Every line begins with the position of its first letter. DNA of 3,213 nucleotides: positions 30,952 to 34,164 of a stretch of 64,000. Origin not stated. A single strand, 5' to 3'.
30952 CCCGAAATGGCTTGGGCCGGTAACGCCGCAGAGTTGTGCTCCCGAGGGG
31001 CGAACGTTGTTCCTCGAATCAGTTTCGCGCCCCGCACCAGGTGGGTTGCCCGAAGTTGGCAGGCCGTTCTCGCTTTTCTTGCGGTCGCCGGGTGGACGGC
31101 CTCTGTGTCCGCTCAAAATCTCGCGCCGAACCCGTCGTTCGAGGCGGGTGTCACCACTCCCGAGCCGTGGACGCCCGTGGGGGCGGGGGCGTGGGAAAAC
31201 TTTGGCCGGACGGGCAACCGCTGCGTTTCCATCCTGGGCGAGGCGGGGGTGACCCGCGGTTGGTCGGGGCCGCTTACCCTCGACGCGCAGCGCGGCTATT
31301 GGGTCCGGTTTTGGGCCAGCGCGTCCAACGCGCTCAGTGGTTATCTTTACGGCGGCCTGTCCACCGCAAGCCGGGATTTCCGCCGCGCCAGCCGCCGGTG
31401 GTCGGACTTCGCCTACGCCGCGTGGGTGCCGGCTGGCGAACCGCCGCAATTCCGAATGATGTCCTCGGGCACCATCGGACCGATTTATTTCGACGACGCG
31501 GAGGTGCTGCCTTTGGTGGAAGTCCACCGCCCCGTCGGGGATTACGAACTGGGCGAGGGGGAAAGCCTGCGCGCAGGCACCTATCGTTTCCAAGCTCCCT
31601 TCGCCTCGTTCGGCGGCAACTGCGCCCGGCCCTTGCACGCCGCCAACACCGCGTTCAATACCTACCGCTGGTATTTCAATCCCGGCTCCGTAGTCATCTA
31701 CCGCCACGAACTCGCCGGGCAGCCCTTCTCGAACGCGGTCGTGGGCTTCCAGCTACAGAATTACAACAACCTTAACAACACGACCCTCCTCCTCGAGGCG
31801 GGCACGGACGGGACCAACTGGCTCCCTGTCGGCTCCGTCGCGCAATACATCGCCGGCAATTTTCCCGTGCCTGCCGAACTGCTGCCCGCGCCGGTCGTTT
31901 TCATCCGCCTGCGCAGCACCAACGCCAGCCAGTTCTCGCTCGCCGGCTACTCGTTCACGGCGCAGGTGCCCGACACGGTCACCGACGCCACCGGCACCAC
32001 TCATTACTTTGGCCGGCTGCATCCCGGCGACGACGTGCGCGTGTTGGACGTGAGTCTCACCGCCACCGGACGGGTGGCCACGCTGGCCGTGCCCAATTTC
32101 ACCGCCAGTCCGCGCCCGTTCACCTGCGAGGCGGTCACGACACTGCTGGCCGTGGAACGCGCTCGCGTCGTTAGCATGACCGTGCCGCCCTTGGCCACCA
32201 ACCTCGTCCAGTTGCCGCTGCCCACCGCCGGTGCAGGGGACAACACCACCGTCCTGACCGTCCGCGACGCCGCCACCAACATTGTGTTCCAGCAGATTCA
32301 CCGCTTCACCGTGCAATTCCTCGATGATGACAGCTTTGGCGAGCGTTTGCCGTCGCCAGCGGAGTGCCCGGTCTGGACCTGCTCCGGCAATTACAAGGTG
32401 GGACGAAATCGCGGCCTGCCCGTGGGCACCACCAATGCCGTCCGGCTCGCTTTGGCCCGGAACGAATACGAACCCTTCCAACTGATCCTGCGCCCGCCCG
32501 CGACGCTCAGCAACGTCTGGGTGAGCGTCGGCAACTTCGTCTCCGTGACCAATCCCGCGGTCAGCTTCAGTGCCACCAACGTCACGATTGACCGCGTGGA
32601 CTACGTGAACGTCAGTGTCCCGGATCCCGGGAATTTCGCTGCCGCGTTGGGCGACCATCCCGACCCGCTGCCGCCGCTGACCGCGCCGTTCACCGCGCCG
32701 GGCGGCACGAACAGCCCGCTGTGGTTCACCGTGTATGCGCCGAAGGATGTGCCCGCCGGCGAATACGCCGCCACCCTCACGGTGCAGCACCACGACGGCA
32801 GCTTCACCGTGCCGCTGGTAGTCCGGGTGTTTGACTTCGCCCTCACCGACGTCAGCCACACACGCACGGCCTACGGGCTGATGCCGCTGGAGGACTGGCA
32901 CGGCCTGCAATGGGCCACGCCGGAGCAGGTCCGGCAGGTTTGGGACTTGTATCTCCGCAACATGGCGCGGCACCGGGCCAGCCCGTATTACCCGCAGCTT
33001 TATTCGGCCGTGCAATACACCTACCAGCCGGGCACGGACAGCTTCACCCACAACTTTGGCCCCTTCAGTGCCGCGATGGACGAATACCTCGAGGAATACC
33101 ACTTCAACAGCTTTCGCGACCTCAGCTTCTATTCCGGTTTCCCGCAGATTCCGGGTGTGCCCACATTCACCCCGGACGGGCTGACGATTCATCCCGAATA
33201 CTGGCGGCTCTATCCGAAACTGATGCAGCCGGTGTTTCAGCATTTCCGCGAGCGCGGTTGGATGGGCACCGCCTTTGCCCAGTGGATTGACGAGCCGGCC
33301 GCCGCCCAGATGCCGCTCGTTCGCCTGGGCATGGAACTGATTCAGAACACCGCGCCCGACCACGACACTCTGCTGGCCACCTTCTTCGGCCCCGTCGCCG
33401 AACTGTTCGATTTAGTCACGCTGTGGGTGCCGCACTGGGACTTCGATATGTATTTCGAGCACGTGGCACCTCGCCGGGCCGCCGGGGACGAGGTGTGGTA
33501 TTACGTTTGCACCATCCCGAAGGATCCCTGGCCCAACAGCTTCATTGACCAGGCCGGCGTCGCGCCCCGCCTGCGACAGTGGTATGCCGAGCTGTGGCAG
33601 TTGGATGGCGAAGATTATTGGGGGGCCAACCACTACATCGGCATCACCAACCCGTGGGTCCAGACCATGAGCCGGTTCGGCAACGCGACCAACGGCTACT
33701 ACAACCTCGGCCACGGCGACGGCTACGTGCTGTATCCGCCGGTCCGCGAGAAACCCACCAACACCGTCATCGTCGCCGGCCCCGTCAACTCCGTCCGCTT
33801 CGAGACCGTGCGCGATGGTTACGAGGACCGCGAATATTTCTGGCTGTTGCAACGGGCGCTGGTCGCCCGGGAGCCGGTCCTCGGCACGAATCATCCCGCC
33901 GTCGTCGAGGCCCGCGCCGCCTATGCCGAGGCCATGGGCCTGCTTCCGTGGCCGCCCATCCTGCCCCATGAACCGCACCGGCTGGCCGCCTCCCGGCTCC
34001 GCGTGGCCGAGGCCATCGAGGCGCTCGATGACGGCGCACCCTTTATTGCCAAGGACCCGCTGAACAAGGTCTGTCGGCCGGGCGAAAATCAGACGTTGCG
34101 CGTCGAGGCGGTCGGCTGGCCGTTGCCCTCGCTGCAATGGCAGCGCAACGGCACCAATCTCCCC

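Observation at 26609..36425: Tandem giant secreted paralogs (CBM-like + GH123/DUF4091-like + 4 Ig repeats) with a translationally coupled partner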

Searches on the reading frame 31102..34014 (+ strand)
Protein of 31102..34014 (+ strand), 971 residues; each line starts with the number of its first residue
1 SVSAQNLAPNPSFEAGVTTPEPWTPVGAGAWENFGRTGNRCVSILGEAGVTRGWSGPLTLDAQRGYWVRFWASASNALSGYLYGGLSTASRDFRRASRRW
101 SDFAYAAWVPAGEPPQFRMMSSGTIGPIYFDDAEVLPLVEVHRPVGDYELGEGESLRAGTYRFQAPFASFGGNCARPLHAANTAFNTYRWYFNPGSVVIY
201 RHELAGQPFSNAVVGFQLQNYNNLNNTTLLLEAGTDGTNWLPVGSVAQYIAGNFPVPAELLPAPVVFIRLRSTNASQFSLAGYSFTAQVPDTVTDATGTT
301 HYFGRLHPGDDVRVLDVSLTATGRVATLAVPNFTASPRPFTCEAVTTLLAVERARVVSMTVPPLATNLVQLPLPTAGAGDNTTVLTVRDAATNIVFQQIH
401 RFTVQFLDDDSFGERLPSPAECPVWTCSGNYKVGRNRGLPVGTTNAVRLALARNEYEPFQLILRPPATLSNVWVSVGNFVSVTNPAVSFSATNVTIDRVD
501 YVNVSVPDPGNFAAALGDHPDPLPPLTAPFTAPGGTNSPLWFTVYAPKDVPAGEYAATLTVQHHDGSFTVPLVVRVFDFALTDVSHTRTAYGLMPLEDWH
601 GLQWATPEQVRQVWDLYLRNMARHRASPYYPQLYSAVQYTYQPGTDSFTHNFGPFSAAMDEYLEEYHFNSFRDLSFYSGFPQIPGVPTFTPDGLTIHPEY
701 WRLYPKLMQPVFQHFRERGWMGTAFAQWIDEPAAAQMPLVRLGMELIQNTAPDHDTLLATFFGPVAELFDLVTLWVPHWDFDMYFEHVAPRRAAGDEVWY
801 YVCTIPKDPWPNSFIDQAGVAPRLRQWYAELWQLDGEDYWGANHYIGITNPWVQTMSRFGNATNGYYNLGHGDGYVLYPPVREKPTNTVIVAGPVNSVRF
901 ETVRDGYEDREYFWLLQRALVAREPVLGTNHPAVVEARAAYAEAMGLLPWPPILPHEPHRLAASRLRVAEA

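Call 21: find_homologous_proteins(query=window:31102-34014:+, max_evalue=0.00001)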
Query window:31102-34014:+ (971 aa): 44 proteins with E <= 0.00001 among 8000 candidates.
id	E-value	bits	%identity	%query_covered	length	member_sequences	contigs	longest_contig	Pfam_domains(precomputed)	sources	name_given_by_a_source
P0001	0.0e+0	2292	100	100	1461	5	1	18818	PF07679.23,PF13895.13,PF13927.13,PF00047.32,PF13320.13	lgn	-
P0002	0.0e+0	1431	62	100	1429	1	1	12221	PF07679.23,PF13895.13,PF07686.24,PF13927.13,PF00047.32,PF13320.13,PF22680.3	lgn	-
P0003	0.0e+0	1383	58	100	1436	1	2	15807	PF07679.23,PF13895.13,PF13927.13,PF00047.32,PF13320.13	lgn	-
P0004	0.0e+0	1375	60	100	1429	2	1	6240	PF07679.23,PF13895.13,PF13927.13,PF00047.32,PF13320.13,PF22680.3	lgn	-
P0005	0.0e+0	1049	50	100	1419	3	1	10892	PF07679.23,PF13895.13,PF19543.6,PF13927.13,PF13320.13,PF22680.3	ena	-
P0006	0.0e+0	1025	42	99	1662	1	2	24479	PF07679.23,PF13895.13,PF13927.13,PF13320.13,PF22680.3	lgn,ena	-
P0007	3.0e-298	1010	49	100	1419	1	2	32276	PF07679.23,PF13895.13,PF13927.13,PF00047.32,PF13320.13,PF22680.3,PF06832.19,PF18911.7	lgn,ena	-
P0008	5.7e-297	1006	50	100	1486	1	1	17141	PF07679.23,PF13895.13,PF13927.13,PF00047.32,PF13320.13,PF22680.3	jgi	jgi:hypothetical protein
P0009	1.1e-296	1005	49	100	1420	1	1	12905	PF07679.23,PF13895.13,PF07686.24,PF13927.13,PF00047.32,PF13320.13,PF22680.3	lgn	-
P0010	5.0e-291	986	49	100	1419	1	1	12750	PF07679.23,PF13895.13,PF13927.13,PF00047.32,PF13320.13,PF22680.3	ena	-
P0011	2.9e-290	984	48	100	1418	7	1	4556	PF07679.23,PF13895.13,PF13927.13,PF13320.13,PF22680.3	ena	-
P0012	6.9e-282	956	46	100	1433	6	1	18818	PF07679.23,PF13895.13,PF13927.13,PF00047.32,PF13320.13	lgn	-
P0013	3.0e-267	908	39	99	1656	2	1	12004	PF07679.23,PF13895.13,PF13927.13,PF13320.13,PF22680.3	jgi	-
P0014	6.1e-209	715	39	99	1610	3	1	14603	PF07679.23,PF13895.13,PF19543.6,PF13927.13,PF00047.32,PF13320.13,PF22680.3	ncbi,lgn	-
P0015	7.8e-195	668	38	100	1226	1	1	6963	PF07679.23,PF13895.13,PF19543.6,PF13927.13,PF13320.13,PF22680.3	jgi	jgi:hypothetical protein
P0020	6.6e-179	615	38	100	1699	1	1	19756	PF07679.23,PF13895.13,PF13927.13,PF13385.14,PF00047.32,PF13320.13,PF22680.3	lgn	-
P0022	7.0e-170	585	37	100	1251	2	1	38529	PF07679.23,PF13927.13,PF13320.13,PF22680.3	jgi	-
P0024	6.3e-160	552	38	90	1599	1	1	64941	PF07679.23,PF13895.13,PF13927.13,PF13320.13,PF22680.3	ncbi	-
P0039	9.9e-86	307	34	54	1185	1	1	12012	PF19543.6,PF02018.24,PF13320.13,PF22680.3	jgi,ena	jgi:hypothetical protein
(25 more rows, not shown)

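Call 22: find_encoding_contigs(protein=P0007, flank=10000, max_places=2)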
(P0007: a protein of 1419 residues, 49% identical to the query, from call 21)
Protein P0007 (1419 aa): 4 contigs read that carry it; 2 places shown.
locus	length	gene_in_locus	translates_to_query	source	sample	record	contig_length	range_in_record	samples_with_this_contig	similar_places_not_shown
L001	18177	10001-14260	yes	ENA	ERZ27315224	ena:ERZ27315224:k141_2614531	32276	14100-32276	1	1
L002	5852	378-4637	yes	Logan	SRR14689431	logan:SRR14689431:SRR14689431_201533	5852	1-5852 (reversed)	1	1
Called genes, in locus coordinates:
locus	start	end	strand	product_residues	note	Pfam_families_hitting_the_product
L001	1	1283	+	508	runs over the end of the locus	PF03062:MBOAT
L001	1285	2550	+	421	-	-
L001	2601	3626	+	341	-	PF20102:DUF6492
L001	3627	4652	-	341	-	-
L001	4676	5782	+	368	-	PF13570:Beta-prop_ACSF4, PF20067:SSL_N (faint), PF25292:Beta-prop_CGLA (faint), PF13360:PQQ_2, PF13570:Beta-prop_ACSF4, PF13360:PQQ_2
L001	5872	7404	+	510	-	PF04932:Wzy_C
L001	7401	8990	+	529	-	PF04932:Wzy_C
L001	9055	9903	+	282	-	PF00535:Glycos_transf_2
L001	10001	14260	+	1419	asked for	PF18911:PKD_4 (faint), PF22680:Glyco_hydro_123_N_2, PF13320:GH123_cat, PF00047:ig (faint), PF07679:I-set, PF13927:Ig_3, PF07679:I-set (weak), PF13927:Ig_3 (weak), +2 more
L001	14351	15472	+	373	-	PF00534:Glycos_transf_1, PF13692:Glyco_trans_1_4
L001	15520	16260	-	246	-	PF12804:NTP_transf_3 (weak)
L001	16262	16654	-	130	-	-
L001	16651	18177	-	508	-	?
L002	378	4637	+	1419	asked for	PF18911:PKD_4 (faint), PF22680:Glyco_hydro_123_N_2, PF13320:GH123_cat, PF00047:ig (faint), PF07679:I-set, PF13927:Ig_3, PF07679:I-set (weak), PF13927:Ig_3 (weak), +2 more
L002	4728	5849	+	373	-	PF00534:Glycos_transf_1, PF13692:Glyco_trans_1_4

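Call 23: find_encoding_contigs(protein=P0002, flank=10000, max_places=2)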
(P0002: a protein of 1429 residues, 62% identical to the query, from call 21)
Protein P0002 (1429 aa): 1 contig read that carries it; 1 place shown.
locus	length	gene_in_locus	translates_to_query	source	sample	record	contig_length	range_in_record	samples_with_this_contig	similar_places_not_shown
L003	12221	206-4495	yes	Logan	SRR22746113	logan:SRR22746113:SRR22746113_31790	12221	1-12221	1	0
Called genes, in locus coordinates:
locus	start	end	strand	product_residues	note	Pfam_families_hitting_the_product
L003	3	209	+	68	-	?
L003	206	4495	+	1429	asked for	PF22680:Glyco_hydro_123_N_2 (weak), PF13320:GH123_cat, PF13927:Ig_3 (weak), PF07679:I-set (weak), PF13895:Ig_2 (weak), PF13927:Ig_3, PF07679:I-set (weak), PF13927:Ig_3, +2 more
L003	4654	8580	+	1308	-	PF22680:Glyco_hydro_123_N_2 (weak), PF13320:GH123_cat, PF07679:I-set (weak), PF13927:Ig_3 (weak)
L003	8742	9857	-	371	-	PF20138:DUF6528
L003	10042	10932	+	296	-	PF00483:NTP_transferase, PF12804:NTP_transf_3 (weak)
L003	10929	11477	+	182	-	PF00908:dTDP_sugar_isom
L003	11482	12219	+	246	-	?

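Call 24: find_encoding_contigs(protein=P0003, flank=10000, max_places=2)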
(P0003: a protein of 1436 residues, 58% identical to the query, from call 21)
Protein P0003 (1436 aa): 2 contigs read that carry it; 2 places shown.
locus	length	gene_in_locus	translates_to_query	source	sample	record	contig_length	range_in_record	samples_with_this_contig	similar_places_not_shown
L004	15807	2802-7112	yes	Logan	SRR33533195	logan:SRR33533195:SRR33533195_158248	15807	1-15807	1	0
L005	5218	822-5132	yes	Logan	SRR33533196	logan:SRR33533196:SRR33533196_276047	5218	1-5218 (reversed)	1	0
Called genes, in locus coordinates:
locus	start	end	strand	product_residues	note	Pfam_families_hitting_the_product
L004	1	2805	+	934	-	?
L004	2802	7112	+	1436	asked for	PF00047:ig (faint), PF13320:GH123_cat, PF07679:I-set (weak), PF13895:Ig_2 (weak), PF13927:Ig_3, PF07679:I-set (weak), PF13927:Ig_3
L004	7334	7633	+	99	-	PF04321:RmlD_sub_bind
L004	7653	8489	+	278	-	PF00535:Glycos_transf_2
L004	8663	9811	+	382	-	PF20706:GT4-conflict (faint), PF00534:Glycos_transf_1, PF13692:Glyco_trans_1_4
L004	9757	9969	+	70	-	-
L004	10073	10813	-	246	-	PF12804:NTP_transf_3 (weak)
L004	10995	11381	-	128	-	-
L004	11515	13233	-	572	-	PF00483:NTP_transferase, PF12804:NTP_transf_3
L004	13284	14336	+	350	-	PF02388:FemAB (faint), PF13480:Acetyltransf_6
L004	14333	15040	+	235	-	PF08123:DOT1 (weak)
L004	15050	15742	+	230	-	-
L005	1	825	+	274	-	?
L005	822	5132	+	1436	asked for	PF00047:ig (faint), PF13320:GH123_cat, PF07679:I-set (weak), PF13895:Ig_2 (weak), PF13927:Ig_3, PF07679:I-set (weak), PF13927:Ig_3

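Call 25: find_encoding_contigs(protein=P0024, flank=10000, max_places=1)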
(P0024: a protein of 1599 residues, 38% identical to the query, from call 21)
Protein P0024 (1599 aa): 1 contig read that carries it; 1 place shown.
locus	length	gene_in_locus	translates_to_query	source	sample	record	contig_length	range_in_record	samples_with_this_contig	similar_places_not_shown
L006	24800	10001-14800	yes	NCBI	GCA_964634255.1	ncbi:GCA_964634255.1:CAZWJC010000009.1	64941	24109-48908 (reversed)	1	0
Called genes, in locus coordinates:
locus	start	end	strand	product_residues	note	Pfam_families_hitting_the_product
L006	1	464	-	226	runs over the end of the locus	PF00072:Response_reg, PF00196:GerE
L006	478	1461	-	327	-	PF07730:HisKA_3, PF13581:HATPase_c_2 (faint), PF02518:HATPase_c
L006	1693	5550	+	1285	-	PF22680:Glyco_hydro_123_N_2, PF13320:GH123_cat, PF07679:I-set (faint), PF13895:Ig_2 (faint), PF13927:Ig_3 (weak), PF13385:Laminin_G_3 (faint)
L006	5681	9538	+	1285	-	PF22680:Glyco_hydro_123_N_2, PF13895:Ig_2 (faint), PF13320:GH123_cat, PF07679:I-set (faint), PF13385:Laminin_G_3 (weak), PF13927:Ig_3 (weak)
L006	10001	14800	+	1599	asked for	PF22680:Glyco_hydro_123_N_2, PF13320:GH123_cat, PF13895:Ig_2 (faint), PF07679:I-set, PF13927:Ig_3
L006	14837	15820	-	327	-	PF01075:Glyco_transf_9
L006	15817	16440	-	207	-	PF13489:Methyltransf_23, PF08241:Methyltransf_11, PF08242:Methyltransf_12, PF13649:Methyltransf_25, PF13847:Methyltransf_31 (weak)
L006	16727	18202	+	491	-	PF03062:MBOAT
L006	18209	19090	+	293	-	-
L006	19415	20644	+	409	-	-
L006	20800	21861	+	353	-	PF04055:Radical_SAM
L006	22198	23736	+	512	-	PF02113:Peptidase_S13, PF13354:Beta-lactamase2 (faint)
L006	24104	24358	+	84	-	-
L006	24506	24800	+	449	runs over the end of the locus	-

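Call 26: find_encoding_contigs(protein=P0022, flank=10000, max_places=1)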
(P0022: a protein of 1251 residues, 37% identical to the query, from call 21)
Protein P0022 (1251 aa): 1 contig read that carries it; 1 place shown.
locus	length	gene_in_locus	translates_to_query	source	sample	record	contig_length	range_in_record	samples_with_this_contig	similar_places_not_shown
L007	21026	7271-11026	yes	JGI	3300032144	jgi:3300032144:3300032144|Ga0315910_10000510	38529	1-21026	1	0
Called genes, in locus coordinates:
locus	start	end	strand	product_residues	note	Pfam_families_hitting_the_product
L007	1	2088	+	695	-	?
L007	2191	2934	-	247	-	PF13641:Glyco_tranf_2_3, PF00535:Glycos_transf_2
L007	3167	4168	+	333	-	PF01073:3Beta_HSD, PF01370:Epimerase, PF02719:Polysacc_synt_2, PF04321:RmlD_sub_bind, PF07993:NAD_binding_4 (faint), PF13460:NAD_binding_10, PF16363:GDP_Man_Dehyd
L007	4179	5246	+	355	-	PF13641:Glyco_tranf_2_3, PF00535:Glycos_transf_2, PF13506:Glyco_transf_21, PF13632:Glyco_trans_2_3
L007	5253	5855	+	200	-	PF13489:Methyltransf_23, PF02353:CMAS (weak), PF05175:MTS, PF13649:Methyltransf_25, PF13847:Methyltransf_31, PF08241:Methyltransf_11, PF08242:Methyltransf_12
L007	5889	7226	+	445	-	PF13231:PMT_2 (weak)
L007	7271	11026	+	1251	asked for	PF22680:Glyco_hydro_123_N_2, PF13320:GH123_cat, PF07679:I-set (faint), PF13927:Ig_3 (weak)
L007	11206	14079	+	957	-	PF18884:TSP3_bac (faint), PF12708:Pect-lyase_RHGA_epim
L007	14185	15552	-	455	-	PF01408:GFO_IDH_MocA, PF19051:GFO_IDH_MocA_C2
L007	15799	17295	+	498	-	PF02074:Peptidase_M32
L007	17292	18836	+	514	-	-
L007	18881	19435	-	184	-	-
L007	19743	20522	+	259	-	PF14561:TPR_20 (faint), PF23914:TPR_CcmH_CycH (weak), PF13424:TPR_12 (weak), PF00515:TPR_1 (faint), PF07719:TPR_2 (faint), PF07721:TPR_4 (faint), PF13432:TPR_16 (weak), PF14559:TPR_19, +6 more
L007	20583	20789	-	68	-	PF18936:DUF5684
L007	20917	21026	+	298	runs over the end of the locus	-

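Call 27: find_encoding_contigs(protein=P0006, flank=10000, max_places=1)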
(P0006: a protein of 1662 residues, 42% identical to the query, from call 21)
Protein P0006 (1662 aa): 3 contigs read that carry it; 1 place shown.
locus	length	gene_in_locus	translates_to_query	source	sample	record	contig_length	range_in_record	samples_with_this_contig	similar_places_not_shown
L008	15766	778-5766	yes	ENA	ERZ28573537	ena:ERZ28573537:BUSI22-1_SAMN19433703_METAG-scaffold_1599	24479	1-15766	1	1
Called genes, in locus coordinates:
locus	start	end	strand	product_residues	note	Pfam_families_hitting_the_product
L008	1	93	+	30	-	?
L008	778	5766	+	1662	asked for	PF22680:Glyco_hydro_123_N_2, PF13320:GH123_cat, PF07679:I-set (faint), PF13895:Ig_2 (faint), PF13927:Ig_3 (weak)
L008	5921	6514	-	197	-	-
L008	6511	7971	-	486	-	PF07394:DUF1501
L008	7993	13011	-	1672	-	PF18884:TSP3_bac (faint), PF07691:PA14, PF10528:GLEYA (weak), PF05345:He_PIG, PF07452:CHRD, PF08811:DUF1800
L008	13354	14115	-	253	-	PF21948:LplA-B_cat, PF03099:BPL_LplA_LipB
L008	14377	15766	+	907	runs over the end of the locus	PF00456:Transketolase_N (weak), PF17831:PDH_E1_M, PF22613:Transketolase_C_1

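Call 28: find_encoding_contigs(protein=P0020, flank=10000, max_places=1)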
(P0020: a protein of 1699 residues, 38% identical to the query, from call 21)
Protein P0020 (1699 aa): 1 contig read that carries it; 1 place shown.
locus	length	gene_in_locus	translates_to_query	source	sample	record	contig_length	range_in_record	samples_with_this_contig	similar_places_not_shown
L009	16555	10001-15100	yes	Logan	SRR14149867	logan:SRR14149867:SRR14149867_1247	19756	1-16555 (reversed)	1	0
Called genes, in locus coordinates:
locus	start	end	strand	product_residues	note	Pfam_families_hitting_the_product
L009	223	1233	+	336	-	PF13439:Glyco_transf_4 (weak), PF20706:GT4-conflict (weak), PF13692:Glyco_trans_1_4, PF00534:Glycos_transf_1 (weak)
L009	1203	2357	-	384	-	PF13439:Glyco_transf_4, PF13579:Glyco_trans_4_4, PF00534:Glycos_transf_1, PF13692:Glyco_trans_1_4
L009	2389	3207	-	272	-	PF05050:Methyltransf_21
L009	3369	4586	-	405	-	PF13439:Glyco_transf_4, PF13579:Glyco_trans_4_4, PF13524:Glyco_trans_1_2 (faint), PF20706:GT4-conflict, PF00534:Glycos_transf_1, PF13692:Glyco_trans_1_4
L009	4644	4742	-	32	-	-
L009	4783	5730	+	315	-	PF05050:Methyltransf_21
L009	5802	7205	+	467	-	-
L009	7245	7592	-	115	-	PF10066:DUF2304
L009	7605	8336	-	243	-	PF00535:Glycos_transf_2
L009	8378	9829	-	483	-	-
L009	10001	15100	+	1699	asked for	PF00047:ig (faint), PF22680:Glyco_hydro_123_N_2 (weak), PF13320:GH123_cat, PF07679:I-set (faint), PF13895:Ig_2 (faint), PF13927:Ig_3 (weak), PF13385:Laminin_G_3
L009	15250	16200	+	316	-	PF02129:Peptidase_S15 (faint), PF00135:COesterase, PF20434:BD-FAE, PF00561:Abhydrolase_1 (faint), PF12146:Hydrolase_4 (faint), PF07859:Abhydrolase_3, PF00326:Peptidase_S9, PF01738:DLH (weak), +1 more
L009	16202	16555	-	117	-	?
